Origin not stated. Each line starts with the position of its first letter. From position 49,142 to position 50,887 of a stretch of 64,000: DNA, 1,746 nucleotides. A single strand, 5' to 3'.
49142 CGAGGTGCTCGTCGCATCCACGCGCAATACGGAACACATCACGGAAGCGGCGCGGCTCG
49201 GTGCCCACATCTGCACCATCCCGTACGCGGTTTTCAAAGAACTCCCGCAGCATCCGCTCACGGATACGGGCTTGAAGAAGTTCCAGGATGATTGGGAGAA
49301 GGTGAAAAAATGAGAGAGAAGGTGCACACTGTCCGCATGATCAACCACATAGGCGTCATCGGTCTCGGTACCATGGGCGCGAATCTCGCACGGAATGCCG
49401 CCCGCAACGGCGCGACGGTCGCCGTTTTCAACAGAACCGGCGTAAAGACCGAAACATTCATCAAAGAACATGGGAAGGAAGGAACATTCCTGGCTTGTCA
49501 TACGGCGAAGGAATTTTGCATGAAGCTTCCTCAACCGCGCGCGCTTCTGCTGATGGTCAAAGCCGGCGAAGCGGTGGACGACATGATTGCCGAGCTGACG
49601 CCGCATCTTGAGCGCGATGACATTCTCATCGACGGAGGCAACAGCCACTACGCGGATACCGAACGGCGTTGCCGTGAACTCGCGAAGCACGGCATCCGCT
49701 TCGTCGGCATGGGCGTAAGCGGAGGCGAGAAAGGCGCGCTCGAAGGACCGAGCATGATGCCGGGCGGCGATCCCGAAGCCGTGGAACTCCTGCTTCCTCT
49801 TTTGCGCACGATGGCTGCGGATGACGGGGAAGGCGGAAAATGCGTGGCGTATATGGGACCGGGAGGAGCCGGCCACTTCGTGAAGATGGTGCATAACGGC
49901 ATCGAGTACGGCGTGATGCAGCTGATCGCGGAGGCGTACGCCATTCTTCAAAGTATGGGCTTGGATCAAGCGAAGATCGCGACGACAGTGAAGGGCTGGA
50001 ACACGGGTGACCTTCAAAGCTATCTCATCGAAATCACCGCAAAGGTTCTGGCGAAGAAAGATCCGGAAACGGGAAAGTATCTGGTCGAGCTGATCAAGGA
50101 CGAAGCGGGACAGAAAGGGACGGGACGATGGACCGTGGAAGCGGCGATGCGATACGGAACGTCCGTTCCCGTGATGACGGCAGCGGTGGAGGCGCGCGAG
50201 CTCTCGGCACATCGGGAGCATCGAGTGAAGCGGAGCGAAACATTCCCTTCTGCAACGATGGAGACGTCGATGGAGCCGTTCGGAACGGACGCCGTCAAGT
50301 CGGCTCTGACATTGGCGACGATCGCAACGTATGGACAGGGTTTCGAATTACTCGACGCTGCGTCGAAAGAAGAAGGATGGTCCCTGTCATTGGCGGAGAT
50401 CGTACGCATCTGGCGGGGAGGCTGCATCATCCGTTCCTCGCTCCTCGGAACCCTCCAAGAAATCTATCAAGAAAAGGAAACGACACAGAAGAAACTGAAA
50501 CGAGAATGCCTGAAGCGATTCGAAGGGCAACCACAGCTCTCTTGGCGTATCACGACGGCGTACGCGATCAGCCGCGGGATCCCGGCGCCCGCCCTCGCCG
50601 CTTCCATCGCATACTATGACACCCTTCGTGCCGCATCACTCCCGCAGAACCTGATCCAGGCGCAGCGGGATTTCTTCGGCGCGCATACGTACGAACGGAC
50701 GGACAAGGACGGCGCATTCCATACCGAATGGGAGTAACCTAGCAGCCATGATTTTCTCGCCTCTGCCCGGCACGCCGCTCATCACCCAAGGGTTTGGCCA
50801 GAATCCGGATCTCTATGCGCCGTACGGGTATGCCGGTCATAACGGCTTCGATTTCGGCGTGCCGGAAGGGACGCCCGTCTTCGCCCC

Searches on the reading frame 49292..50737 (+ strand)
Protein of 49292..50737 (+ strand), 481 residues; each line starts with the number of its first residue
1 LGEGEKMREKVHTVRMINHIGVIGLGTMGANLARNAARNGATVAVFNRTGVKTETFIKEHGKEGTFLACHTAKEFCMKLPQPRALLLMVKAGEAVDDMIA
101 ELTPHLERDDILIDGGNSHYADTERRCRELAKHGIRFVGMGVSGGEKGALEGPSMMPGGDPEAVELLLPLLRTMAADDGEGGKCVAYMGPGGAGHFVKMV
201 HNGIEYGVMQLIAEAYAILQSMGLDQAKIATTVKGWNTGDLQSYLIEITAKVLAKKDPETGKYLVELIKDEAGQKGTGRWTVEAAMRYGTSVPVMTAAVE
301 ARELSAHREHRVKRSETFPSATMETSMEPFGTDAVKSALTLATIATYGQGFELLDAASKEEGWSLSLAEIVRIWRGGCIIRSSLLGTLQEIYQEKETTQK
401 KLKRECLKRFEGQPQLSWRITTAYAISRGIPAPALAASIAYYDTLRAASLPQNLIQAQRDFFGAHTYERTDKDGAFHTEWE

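Call 90: search_protein_families(library=pfam, proteins=[window:49292-50737:+], max_evalue=0.00001)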
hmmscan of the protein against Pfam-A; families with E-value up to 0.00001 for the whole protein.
window:49292-50737:+ (481 aa): 2 families
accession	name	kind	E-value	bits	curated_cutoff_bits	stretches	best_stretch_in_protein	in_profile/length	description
PF00393.24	6PGD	-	4.9e-108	361.4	27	1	194-480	1-290/290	6-phosphogluconate dehydrogenase, C-terminal domain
PF03446.21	NAD_binding_2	-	1e-47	162.6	21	1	20-189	2-161/161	NAD binding domain of 6-phosphogluconate dehydrogenase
